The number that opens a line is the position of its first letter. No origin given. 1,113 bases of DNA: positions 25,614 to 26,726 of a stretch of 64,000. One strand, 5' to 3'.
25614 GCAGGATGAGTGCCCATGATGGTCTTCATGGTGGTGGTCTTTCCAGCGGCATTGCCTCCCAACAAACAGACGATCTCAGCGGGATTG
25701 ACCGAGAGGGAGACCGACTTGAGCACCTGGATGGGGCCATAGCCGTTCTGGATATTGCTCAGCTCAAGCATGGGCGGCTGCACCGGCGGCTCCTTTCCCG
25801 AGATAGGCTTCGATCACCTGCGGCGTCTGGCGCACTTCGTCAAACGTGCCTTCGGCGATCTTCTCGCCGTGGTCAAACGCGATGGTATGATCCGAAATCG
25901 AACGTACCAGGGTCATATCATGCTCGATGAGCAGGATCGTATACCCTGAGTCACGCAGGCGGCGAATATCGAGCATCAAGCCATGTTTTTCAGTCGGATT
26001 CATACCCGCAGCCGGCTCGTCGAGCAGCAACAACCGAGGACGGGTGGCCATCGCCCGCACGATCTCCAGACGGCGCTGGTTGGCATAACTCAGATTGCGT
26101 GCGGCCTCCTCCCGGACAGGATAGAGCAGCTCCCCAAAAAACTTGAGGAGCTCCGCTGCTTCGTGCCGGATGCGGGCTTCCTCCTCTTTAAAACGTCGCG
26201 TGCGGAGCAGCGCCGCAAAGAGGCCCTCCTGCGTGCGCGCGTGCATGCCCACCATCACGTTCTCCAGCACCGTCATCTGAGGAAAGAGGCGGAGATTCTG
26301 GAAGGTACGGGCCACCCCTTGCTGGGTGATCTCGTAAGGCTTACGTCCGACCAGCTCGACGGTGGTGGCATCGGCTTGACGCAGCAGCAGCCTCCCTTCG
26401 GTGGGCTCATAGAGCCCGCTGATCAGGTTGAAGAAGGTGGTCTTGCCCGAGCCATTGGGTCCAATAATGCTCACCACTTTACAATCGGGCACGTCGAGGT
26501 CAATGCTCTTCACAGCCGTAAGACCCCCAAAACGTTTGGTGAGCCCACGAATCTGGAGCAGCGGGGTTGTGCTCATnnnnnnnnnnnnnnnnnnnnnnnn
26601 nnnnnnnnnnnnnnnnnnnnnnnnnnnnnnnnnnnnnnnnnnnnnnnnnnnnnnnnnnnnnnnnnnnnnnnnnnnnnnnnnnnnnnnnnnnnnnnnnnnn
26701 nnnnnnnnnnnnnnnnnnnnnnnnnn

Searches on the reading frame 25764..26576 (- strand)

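Call 14: search_protein_families(library=pfam, proteins=[window:25764-26576:-], max_evalue=0.001)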
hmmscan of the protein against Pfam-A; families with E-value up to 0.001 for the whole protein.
window:25764-26576:- (270 aa): 4 families
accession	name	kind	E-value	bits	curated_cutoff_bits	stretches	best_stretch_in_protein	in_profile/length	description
PF00005.33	ABC_tran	-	1.7e-29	103.6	25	1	23-189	2-136/137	ABC transporter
PF12399.14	BCA_ABC_TP_C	-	1.8e-09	37.4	25.5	1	238-263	1-26/27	Branched-chain amino acid ATP-binding cassette transporter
PF13304.12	AAA_21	-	1.9e-06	28.6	27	0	35-55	2-22/304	AAA domain, putative AbiEii toxin, Type IV TA system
PF13476.12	AAA_23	-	0.00012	23.3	27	1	24-52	14-39/201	AAA domain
